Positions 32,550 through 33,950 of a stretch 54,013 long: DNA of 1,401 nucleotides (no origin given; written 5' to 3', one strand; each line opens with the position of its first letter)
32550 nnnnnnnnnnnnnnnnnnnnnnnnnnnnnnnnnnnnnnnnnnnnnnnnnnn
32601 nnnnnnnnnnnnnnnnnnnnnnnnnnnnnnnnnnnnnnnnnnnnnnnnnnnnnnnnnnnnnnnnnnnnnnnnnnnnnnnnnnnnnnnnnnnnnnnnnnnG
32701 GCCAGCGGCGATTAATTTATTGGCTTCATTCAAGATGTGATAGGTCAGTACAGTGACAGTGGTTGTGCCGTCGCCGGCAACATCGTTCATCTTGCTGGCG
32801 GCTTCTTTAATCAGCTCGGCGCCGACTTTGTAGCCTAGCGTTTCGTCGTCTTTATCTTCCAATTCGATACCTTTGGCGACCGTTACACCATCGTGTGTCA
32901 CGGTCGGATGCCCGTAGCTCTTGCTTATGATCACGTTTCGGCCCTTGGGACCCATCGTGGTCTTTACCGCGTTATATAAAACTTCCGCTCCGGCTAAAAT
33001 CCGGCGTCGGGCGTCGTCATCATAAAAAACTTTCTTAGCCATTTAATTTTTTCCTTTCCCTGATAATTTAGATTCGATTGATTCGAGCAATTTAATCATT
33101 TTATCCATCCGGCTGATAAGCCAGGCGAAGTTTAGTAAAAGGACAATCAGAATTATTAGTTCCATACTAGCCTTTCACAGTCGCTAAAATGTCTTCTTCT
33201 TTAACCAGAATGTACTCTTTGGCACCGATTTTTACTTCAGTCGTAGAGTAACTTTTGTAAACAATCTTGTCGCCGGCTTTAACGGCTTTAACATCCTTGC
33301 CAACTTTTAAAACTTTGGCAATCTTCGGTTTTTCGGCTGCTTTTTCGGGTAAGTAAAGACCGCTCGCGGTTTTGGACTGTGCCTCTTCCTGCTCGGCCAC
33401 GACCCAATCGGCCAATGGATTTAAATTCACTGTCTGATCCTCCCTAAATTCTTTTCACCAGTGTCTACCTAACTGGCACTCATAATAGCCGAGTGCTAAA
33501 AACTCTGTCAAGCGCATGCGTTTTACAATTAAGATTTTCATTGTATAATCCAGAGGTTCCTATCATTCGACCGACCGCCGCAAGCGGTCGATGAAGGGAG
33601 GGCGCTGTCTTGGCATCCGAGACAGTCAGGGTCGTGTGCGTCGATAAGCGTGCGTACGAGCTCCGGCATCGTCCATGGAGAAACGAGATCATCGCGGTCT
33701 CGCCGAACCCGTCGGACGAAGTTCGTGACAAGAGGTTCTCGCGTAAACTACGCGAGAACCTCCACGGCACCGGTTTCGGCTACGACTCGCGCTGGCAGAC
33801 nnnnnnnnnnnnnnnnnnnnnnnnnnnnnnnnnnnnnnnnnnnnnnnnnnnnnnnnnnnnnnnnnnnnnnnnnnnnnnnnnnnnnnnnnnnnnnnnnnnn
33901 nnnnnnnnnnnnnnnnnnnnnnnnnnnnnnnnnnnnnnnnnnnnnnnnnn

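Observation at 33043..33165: Unannotated 40-aa membrane microprotein fills the groES-groEL gap exactly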

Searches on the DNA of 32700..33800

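Call 38: search_rna_families(source=window, start=32700, end=33800, threshold=evalue, max_evalue=1)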
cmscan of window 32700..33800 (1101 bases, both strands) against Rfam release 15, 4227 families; matches with E-value up to 1: 0.
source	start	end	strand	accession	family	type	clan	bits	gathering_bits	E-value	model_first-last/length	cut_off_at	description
